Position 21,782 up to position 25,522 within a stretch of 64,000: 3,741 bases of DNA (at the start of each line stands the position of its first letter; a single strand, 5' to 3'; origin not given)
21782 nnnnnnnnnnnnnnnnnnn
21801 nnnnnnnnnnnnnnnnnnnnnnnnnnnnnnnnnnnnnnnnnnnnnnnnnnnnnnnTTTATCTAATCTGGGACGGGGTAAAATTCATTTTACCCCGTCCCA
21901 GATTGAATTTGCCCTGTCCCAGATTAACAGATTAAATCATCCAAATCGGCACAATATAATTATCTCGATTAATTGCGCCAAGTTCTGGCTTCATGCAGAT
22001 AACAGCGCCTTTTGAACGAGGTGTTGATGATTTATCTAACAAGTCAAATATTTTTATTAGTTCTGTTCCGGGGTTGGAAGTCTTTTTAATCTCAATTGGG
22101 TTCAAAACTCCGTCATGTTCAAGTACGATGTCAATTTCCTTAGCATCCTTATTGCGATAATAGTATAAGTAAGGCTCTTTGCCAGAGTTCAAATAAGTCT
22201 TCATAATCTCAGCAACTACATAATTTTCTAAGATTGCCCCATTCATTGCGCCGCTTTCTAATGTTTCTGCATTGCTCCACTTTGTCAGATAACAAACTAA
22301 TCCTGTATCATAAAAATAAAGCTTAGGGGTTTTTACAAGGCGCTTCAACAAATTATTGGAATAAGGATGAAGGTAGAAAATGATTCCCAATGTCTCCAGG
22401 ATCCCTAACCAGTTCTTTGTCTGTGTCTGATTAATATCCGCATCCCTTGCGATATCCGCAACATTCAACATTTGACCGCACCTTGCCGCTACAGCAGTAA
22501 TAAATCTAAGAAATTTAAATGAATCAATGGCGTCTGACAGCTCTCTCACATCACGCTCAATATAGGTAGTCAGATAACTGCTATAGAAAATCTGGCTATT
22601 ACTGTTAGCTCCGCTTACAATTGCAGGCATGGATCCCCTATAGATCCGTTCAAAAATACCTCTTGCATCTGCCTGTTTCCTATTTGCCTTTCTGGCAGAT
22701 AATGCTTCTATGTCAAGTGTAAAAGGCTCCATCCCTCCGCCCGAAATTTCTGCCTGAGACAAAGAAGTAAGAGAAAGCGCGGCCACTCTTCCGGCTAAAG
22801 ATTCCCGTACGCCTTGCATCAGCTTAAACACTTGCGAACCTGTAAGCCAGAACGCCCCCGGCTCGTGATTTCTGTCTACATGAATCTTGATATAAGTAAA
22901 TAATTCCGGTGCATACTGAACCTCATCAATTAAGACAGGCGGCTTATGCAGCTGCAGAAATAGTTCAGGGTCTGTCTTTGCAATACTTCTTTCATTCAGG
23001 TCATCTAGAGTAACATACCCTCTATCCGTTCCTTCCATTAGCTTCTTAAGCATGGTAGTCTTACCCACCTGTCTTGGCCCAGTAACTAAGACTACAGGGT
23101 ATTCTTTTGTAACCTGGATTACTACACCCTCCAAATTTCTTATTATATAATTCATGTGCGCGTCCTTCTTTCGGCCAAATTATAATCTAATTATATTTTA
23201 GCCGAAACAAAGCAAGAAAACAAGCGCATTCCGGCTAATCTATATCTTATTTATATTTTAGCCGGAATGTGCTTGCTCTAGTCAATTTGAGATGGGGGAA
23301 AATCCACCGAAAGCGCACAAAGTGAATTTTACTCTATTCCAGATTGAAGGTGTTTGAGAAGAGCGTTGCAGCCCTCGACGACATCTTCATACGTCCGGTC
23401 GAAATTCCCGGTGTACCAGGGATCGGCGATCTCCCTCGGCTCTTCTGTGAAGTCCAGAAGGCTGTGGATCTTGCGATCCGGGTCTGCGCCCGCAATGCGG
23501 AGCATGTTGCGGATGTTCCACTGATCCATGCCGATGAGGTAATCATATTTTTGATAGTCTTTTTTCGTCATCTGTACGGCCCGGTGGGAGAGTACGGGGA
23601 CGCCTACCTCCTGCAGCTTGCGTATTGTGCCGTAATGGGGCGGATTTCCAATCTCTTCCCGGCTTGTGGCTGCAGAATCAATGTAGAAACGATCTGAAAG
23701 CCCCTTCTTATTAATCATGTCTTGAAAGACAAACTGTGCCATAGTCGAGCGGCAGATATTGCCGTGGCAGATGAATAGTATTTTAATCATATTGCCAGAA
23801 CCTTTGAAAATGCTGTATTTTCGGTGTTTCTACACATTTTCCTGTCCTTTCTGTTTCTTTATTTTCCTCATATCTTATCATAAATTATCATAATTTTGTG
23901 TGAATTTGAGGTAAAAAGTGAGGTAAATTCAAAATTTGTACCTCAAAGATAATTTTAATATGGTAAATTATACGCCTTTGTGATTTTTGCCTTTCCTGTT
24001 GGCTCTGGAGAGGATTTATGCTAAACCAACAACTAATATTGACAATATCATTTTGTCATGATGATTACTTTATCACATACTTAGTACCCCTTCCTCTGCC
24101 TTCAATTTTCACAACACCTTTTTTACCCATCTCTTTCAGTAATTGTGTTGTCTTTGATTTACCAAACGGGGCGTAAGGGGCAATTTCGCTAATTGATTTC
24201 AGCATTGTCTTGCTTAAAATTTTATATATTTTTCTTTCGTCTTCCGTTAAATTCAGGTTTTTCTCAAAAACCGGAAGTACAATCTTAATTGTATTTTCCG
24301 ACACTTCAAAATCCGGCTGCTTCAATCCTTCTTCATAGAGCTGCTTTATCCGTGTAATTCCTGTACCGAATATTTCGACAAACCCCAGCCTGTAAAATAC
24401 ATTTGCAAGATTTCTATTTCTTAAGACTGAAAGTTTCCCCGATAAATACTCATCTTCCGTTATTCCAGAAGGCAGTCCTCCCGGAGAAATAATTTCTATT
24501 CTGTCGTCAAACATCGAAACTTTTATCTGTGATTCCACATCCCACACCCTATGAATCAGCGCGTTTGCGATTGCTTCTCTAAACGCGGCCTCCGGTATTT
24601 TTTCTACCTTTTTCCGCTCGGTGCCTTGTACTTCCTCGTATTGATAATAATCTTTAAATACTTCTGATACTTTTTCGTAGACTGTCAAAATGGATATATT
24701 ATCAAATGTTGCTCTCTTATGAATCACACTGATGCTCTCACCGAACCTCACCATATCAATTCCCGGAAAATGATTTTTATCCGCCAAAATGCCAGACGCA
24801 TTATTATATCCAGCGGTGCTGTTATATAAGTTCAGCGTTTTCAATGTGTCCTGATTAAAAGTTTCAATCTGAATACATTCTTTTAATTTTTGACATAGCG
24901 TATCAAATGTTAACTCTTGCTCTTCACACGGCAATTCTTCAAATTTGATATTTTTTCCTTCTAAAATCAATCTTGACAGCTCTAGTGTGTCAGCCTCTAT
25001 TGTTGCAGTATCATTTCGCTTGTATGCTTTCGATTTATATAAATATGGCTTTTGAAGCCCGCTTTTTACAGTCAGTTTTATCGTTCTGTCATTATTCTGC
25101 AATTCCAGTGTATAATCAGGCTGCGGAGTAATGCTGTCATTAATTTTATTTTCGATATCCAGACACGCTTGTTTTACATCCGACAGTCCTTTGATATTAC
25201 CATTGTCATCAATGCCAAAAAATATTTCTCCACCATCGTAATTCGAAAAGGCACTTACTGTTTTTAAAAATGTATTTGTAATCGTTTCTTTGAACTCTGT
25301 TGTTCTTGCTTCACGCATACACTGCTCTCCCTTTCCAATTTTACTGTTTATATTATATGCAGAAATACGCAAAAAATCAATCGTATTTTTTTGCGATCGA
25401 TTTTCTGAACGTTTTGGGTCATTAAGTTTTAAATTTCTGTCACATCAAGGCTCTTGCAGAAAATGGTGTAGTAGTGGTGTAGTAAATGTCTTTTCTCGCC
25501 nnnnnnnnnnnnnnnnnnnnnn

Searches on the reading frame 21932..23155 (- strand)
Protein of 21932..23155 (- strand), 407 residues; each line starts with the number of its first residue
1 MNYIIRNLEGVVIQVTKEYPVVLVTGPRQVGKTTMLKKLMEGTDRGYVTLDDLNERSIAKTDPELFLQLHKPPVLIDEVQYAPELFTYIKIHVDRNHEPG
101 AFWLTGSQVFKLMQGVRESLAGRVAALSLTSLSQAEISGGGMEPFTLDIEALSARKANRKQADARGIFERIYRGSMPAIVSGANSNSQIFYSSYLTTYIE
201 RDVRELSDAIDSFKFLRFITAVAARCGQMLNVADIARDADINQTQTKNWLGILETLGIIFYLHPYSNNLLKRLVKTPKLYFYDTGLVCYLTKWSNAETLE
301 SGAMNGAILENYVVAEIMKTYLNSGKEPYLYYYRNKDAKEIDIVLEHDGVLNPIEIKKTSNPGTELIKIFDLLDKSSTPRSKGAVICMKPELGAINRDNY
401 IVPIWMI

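Call 51: search_protein_families(library=padloc, max_evalue=0.001, proteins=[window:21932-23155:-])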
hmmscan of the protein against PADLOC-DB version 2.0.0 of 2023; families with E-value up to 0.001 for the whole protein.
window:21932-23155:- (407 aa): 8 families
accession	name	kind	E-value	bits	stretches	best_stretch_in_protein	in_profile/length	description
PDLC04790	PDC-S01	-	1.1e-110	368.3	1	1-406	8-416/422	-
PDLC04789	PDC-S01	-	2e-57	192.9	1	4-370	2-352/375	-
PDLC04791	PDC-S01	-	2.7e-26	90.2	2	188-370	182-363/395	-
PDLC04787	PDC-S01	-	5.9e-25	86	1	3-361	10-360/412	-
PDLC04788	PDC-S01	-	4e-20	70.2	1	19-361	20-385/448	-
PDLC04786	PDC-S01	-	5.5e-18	62.9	1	74-368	91-396/439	-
PDLC04792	PDC-S01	-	1.1e-16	58.5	2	278-392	306-416/452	-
PDLC01037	Csx1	-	0.00011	19.9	1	291-389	191-279/320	ARF+Nuclease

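Call 52: search_protein_families(library=pfam, max_evalue=0.001, proteins=[window:21932-23155:-])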
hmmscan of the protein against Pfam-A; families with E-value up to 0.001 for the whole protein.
window:21932-23155:- (407 aa): 5 families
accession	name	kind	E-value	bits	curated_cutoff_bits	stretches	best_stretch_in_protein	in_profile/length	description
PF13635.12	DUF4143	-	1e-47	162.3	28.1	1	200-358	1-159/160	Domain of unknown function (DUF4143)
PF13173.12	AAA_14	-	1.8e-27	96.3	27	1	20-137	3-128/129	AAA domain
PF01637.24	ATPase_2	-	0.00031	21.1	33.2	0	17-61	18-65/225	ATPase domain predominantly from Archaea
PF13401.12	AAA_22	-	0.00037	21.2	27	0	21-72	7-61/130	AAA domain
PF13191.12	AAA_16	-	0.00082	20.3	32.6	0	18-72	23-85/167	AAA ATPase domain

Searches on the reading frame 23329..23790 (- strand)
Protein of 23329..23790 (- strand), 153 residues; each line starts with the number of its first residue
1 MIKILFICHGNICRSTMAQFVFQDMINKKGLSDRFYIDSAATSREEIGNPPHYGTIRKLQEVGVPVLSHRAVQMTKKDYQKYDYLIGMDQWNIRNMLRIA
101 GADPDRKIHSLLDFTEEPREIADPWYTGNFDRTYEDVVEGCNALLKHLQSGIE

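Call 51: search_protein_families(library=padloc, max_evalue=0.001, proteins=[window:23329-23790:-])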
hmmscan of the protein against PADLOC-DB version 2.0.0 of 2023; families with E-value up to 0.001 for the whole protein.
window:23329-23790:- (153 aa): 0 families

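Call 52: search_protein_families(library=pfam, max_evalue=0.001, proteins=[window:23329-23790:-])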
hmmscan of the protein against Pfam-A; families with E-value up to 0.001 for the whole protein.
window:23329-23790:- (153 aa): 1 family
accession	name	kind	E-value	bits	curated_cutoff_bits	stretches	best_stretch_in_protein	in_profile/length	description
PF01451.26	LMWPc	-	2.9e-32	112.3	23.2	1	4-145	1-144/144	Low molecular weight phosphotyrosine protein phosphatase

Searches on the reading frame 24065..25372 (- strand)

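Call 51: search_protein_families(library=padloc, max_evalue=0.001, proteins=[window:24065-25372:-])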
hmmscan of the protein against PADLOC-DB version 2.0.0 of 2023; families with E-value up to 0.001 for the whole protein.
window:24065-25372:- (435 aa): 4 families
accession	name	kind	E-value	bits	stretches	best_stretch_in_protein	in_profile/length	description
PDLC02394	pAgo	-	3.6e-09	32.9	2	232-366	290-434/1121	-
PDLC02402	Aga_SIR2-PNTD1-PNTD2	-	4.6e-09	33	1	230-360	413-553/876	Class I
PDLC02418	Aga_SIR2-Kinase-PNTD1-PNTD2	-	1.5e-06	24.7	1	251-306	312-367/756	Class I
PDLC01859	CARF3--CARF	-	1.5e-05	22.9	1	355-429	128-206/213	-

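Call 52: search_protein_families(library=pfam, max_evalue=0.001, proteins=[window:24065-25372:-])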
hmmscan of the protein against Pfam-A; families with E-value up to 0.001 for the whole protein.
window:24065-25372:- (435 aa): 3 families
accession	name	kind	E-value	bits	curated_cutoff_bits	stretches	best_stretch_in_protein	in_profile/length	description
PF13749.12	HATPase_c_4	-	8.9e-22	77.4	26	1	281-366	2-89/89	Putative ATP-dependent DNA helicase recG C-terminal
PF04326.19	SLFN_AlbA_2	-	1.5e-19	71.1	25.3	1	21-125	1-115/118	Schlafen, AlbA_2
PF01978.25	TrmB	-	0.0001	22.5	25.6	1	372-432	3-62/68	Sugar-specific transcriptional regulator TrmB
